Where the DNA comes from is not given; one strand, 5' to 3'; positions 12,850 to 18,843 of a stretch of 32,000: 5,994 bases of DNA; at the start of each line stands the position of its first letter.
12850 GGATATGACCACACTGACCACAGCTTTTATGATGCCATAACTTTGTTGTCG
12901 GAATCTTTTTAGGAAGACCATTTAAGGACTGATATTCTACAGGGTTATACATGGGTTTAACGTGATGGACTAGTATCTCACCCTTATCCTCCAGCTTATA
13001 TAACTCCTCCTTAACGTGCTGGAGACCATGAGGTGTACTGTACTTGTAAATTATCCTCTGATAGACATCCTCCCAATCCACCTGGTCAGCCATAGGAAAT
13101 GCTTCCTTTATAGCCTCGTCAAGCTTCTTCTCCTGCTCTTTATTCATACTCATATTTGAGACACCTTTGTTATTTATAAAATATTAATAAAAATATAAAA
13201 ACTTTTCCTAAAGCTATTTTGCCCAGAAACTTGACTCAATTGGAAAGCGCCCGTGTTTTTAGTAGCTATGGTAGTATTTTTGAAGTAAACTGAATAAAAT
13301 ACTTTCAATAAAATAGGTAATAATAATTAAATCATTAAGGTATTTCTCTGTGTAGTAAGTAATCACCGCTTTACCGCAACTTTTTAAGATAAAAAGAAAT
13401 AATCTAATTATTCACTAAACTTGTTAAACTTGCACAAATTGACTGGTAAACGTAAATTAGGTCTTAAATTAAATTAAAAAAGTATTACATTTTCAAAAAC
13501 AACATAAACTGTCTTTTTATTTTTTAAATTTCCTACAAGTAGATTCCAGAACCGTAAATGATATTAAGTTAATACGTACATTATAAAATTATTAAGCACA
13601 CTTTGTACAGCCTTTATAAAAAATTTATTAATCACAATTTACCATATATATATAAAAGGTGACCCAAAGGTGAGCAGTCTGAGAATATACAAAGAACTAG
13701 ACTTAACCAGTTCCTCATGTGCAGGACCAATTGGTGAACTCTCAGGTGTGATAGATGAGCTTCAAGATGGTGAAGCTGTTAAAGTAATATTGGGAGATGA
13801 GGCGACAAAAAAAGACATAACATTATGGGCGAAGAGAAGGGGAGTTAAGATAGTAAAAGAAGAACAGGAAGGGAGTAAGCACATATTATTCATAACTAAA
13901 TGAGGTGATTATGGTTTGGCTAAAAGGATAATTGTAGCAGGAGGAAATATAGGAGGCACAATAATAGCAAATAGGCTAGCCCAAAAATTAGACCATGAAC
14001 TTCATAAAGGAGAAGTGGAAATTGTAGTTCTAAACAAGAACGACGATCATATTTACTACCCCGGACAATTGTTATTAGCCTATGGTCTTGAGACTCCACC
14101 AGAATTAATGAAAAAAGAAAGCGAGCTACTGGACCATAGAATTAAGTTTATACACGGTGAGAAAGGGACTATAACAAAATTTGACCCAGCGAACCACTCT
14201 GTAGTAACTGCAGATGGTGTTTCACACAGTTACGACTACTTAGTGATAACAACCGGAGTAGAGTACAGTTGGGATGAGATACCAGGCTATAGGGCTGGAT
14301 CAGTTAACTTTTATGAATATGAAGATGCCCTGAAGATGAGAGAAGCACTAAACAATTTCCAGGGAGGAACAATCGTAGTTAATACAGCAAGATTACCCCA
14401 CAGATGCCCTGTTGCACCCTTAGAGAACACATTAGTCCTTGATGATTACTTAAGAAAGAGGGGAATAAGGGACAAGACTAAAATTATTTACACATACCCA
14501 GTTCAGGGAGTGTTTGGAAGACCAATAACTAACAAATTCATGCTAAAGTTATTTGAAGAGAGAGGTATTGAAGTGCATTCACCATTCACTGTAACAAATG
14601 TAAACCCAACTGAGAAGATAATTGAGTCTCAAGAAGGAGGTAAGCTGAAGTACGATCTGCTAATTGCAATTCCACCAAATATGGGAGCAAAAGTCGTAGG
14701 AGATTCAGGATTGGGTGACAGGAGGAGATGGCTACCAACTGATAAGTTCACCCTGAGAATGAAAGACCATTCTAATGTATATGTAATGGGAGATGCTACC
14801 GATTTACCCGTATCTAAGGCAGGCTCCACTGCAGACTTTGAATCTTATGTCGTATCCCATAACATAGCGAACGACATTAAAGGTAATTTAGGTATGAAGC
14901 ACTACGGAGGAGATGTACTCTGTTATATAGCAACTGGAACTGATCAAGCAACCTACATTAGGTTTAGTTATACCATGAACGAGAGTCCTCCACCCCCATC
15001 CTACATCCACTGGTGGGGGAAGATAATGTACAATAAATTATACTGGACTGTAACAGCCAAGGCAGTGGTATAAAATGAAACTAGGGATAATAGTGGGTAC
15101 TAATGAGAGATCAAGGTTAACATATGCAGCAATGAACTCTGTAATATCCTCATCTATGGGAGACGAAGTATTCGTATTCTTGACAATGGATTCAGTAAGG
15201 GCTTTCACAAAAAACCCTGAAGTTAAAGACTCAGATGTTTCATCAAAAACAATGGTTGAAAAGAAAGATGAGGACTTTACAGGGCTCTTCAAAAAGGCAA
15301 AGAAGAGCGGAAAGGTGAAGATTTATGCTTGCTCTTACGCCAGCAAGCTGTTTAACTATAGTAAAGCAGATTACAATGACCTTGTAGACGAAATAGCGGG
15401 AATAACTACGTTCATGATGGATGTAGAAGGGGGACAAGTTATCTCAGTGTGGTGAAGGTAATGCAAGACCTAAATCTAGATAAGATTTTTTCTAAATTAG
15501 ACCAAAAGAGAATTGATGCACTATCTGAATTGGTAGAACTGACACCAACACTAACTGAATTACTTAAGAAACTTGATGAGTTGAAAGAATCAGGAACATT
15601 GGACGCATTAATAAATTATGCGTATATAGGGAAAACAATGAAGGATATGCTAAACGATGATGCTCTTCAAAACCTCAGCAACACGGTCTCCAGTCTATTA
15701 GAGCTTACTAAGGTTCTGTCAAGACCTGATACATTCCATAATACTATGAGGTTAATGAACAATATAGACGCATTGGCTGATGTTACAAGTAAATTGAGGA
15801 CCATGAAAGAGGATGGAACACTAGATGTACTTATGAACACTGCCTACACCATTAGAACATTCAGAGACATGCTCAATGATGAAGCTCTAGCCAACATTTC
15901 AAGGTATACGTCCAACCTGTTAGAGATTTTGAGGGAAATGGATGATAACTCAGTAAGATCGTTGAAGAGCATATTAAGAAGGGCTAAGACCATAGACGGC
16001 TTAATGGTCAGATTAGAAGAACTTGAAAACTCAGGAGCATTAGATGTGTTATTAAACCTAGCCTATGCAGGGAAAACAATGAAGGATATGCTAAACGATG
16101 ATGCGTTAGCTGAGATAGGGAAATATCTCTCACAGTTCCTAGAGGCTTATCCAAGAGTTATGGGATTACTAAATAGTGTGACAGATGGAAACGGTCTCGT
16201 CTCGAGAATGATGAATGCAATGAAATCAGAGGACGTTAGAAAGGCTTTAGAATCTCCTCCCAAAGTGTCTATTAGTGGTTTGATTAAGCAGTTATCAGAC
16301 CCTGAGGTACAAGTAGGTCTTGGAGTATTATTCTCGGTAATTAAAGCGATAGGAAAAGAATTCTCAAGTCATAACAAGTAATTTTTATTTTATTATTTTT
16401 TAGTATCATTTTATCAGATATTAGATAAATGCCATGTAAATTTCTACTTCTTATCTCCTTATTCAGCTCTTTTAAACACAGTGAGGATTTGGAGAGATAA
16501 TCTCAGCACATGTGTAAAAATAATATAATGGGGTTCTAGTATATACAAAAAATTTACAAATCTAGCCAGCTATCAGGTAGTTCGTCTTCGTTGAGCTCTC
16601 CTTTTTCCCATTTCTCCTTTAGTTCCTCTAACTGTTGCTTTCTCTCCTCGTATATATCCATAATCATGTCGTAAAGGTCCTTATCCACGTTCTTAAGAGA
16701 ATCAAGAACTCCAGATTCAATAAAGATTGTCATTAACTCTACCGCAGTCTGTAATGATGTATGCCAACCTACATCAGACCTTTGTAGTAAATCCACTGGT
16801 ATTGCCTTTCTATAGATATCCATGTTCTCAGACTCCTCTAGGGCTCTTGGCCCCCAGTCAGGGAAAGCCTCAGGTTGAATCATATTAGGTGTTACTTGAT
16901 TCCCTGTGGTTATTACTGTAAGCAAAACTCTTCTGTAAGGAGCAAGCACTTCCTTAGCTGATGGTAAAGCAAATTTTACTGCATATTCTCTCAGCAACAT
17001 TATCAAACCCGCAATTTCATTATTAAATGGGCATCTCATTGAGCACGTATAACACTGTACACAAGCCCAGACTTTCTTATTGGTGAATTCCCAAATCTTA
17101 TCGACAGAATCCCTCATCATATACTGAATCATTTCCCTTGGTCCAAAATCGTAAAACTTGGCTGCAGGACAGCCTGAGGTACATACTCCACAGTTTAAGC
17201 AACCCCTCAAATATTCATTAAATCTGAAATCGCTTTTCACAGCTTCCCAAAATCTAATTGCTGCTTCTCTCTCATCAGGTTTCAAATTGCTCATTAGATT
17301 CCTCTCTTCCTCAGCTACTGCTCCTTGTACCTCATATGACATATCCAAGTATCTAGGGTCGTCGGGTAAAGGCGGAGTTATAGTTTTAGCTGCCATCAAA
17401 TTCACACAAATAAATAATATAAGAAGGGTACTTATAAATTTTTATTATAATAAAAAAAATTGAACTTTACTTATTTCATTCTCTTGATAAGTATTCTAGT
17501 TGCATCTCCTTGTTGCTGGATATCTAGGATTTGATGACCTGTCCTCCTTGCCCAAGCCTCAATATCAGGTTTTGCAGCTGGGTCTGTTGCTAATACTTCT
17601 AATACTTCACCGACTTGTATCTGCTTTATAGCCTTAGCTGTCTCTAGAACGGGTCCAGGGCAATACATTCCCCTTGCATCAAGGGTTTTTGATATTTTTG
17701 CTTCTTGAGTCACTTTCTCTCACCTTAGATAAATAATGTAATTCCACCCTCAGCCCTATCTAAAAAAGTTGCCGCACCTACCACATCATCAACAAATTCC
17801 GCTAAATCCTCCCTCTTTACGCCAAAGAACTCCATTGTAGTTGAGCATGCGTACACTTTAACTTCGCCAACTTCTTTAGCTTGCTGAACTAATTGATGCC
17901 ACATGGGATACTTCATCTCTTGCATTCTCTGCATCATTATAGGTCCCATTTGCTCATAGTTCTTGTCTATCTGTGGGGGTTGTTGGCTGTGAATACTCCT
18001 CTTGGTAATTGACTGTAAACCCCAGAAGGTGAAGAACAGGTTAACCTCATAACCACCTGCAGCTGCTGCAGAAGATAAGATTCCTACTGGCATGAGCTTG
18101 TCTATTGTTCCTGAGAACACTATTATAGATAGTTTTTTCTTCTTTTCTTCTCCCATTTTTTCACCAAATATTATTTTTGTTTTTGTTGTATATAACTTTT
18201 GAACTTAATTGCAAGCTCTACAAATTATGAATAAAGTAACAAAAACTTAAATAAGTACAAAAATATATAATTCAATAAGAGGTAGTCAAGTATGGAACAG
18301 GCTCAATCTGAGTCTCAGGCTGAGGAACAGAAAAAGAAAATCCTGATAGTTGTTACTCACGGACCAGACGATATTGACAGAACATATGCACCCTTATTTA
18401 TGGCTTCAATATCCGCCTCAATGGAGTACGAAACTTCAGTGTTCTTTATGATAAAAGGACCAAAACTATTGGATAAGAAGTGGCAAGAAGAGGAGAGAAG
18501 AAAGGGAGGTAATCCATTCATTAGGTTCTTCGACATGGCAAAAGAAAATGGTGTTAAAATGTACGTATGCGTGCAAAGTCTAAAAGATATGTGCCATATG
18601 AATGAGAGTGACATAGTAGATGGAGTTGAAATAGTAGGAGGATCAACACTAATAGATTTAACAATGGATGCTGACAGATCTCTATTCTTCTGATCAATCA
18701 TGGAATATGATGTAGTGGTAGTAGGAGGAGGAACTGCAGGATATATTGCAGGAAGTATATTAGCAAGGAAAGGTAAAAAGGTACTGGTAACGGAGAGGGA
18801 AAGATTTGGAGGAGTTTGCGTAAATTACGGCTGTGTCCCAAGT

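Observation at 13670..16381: Four-gene operon (variant TusA, SQR-like flavoprotein, DsrE3-like, triple-repeat DUF1641) inserted between hdrB1 and hdrC1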

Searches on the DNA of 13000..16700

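Call 68: search_rna_families(source=window, start=13000, end=16700, threshold=evalue, max_evalue=1)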
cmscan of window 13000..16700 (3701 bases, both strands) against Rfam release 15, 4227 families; matches with E-value up to 1: 0.
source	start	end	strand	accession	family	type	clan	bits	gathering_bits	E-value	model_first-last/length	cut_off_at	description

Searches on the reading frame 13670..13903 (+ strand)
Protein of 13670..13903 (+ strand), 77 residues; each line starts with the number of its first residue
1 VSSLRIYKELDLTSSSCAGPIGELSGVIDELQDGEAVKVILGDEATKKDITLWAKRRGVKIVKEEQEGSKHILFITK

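Call 4: search_protein_families(library=pfam, proteins=[window:13670-13903:+], max_evalue=0.01)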
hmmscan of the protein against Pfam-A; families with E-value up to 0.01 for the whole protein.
window:13670-13903:+ (77 aa): 1 family
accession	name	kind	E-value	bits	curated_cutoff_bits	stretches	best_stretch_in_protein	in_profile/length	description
PF01206.22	TusA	-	9.9e-16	57.8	28.6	1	8-77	1-70/70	Sulfurtransferase TusA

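Call 6: search_protein_families(library=ncbifam, proteins=[window:13670-13903:+], max_evalue=0.01)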
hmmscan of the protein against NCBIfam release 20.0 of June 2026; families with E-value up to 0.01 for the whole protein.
window:13670-13903:+ (77 aa): 4 families
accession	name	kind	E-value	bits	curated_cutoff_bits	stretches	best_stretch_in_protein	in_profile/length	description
NF001423.0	PRK00299.1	equivalog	2.6e-05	23.9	78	1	8-75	10-77/82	sulfurtransferase TusA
TIGR03527.1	selenium_YedF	equivalog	0.0022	17.9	110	1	11-75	2-66/194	sulfurtransferase-like selenium metabolism protein YedF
NF008242.0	PRK11018.1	equivalog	0.0026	17.4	79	1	8-75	9-76/78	sulfurtransferase-like selenium metabolism protein YedF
NF041048.1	TusA_like_YeeD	exception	0.0061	16.2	147.5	1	8-69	2-63/72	thiosulfate utilization sulfurtransferase TsuB/YeeD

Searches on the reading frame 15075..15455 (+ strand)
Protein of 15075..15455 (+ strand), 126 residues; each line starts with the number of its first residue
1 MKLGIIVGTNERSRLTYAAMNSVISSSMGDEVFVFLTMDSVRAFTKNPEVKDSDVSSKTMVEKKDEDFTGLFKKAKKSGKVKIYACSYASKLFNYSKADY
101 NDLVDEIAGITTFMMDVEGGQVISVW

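Call 4: search_protein_families(library=pfam, proteins=[window:15075-15455:+], max_evalue=0.01)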
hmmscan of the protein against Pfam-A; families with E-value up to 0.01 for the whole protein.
window:15075-15455:+ (126 aa): 3 families
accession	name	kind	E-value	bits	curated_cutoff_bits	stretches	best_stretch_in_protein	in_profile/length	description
PF02635.20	DsrE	-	1.2e-10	42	22.7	1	1-113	1-103/116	DsrE/DsrF-like family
PF13686.11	DrsE_2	-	3.9e-06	27.3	25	1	47-121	80-152/156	DsrE/DsrF/DrsH-like family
PF21055.3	ZSWIM4-8_C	-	0.0024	18.2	27.3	1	3-119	50-152/173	ZSWIM4-8, C-terminal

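Call 6: search_protein_families(library=ncbifam, proteins=[window:15075-15455:+], max_evalue=0.01)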
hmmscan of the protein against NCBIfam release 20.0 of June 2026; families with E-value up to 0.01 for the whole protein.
window:15075-15455:+ (126 aa): 1 family
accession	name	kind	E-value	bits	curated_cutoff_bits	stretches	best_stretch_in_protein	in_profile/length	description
NF047629.1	SulfCarrDsrE2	equivalog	0.0004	20.6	210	0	77-115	111-148/159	sulfur carrier protein DsrE2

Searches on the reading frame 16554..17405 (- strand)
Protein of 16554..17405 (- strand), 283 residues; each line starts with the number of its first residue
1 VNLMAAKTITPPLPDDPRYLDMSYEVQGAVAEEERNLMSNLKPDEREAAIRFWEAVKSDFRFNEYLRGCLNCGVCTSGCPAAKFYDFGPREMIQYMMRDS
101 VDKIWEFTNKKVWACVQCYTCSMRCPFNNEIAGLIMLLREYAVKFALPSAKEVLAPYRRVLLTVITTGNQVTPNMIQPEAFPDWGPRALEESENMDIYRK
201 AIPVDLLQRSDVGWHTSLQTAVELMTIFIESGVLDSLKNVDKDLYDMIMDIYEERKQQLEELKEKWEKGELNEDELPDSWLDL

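Call 4: search_protein_families(library=pfam, proteins=[window:16554-17405:-], max_evalue=0.01)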
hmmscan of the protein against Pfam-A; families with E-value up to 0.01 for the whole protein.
window:16554-17405:- (283 aa): 7 families
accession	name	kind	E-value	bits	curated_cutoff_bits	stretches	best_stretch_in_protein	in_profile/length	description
PF13183.11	Fer4_8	-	5e-09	37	27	1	67-128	3-67/68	4Fe-4S dicluster domain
PF13534.11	Fer4_17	-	8e-07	30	22.2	1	69-126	2-57/61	4Fe-4S dicluster domain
PF13187.11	Fer4_9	-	1.2e-06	28.9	27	1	69-126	2-48/52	4Fe-4S dicluster domain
PF13237.11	Fer4_10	-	2.7e-05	24.4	25.5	1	67-126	7-53/53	4Fe-4S dicluster domain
PF13484.11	Fer4_16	-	7.5e-05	23.9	30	1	69-128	2-66/66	4Fe-4S double cluster binding domain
PF12838.12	Fer4_7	-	0.00013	22.8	27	1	69-128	2-51/52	4Fe-4S dicluster domain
PF12797.12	Fer4_2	-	0.0024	18.2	24.5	0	69-81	10-22/22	4Fe-4S binding domain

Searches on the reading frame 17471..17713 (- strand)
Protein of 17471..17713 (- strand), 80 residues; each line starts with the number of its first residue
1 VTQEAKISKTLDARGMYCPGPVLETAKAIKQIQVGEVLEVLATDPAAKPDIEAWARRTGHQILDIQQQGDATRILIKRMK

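Call 4: search_protein_families(library=pfam, proteins=[window:17471-17713:-], max_evalue=0.01)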
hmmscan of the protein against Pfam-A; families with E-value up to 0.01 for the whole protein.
window:17471-17713:- (80 aa): 1 family
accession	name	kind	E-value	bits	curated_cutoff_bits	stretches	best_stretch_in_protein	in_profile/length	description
PF01206.22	TusA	-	8e-27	93.3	28.6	1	9-78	1-70/70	Sulfurtransferase TusA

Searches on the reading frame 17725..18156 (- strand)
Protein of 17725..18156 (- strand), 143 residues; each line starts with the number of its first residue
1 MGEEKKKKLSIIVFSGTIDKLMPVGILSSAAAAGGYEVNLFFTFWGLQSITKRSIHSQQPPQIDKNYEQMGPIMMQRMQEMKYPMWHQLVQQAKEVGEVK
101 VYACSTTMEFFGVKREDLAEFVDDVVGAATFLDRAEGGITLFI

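Call 4: search_protein_families(library=pfam, proteins=[window:17725-18156:-], max_evalue=0.01)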
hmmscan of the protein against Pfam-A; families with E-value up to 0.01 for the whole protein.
window:17725-18156:- (143 aa): 2 families
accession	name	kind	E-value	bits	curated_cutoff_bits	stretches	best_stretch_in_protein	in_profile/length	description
PF13686.11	DrsE_2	-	2.6e-26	92.9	25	2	6-70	2-66/156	DsrE/DsrF/DrsH-like family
PF02635.20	DsrE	-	6.6e-08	33.2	22.7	1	16-126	13-97/116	DsrE/DsrF-like family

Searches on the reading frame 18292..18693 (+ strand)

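Call 4: search_protein_families(library=pfam, proteins=[window:18292-18693:+], max_evalue=0.01)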
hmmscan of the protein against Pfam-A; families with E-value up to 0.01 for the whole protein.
window:18292-18693:+ (133 aa): 2 families
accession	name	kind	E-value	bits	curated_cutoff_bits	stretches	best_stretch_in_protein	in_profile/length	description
PF02635.20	DsrE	-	9e-24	84.3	22.7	1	15-133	1-116/116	DsrE/DsrF-like family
PF13686.11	DrsE_2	-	8.5e-14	52.2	25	2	74-132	99-156/156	DsrE/DsrF/DrsH-like family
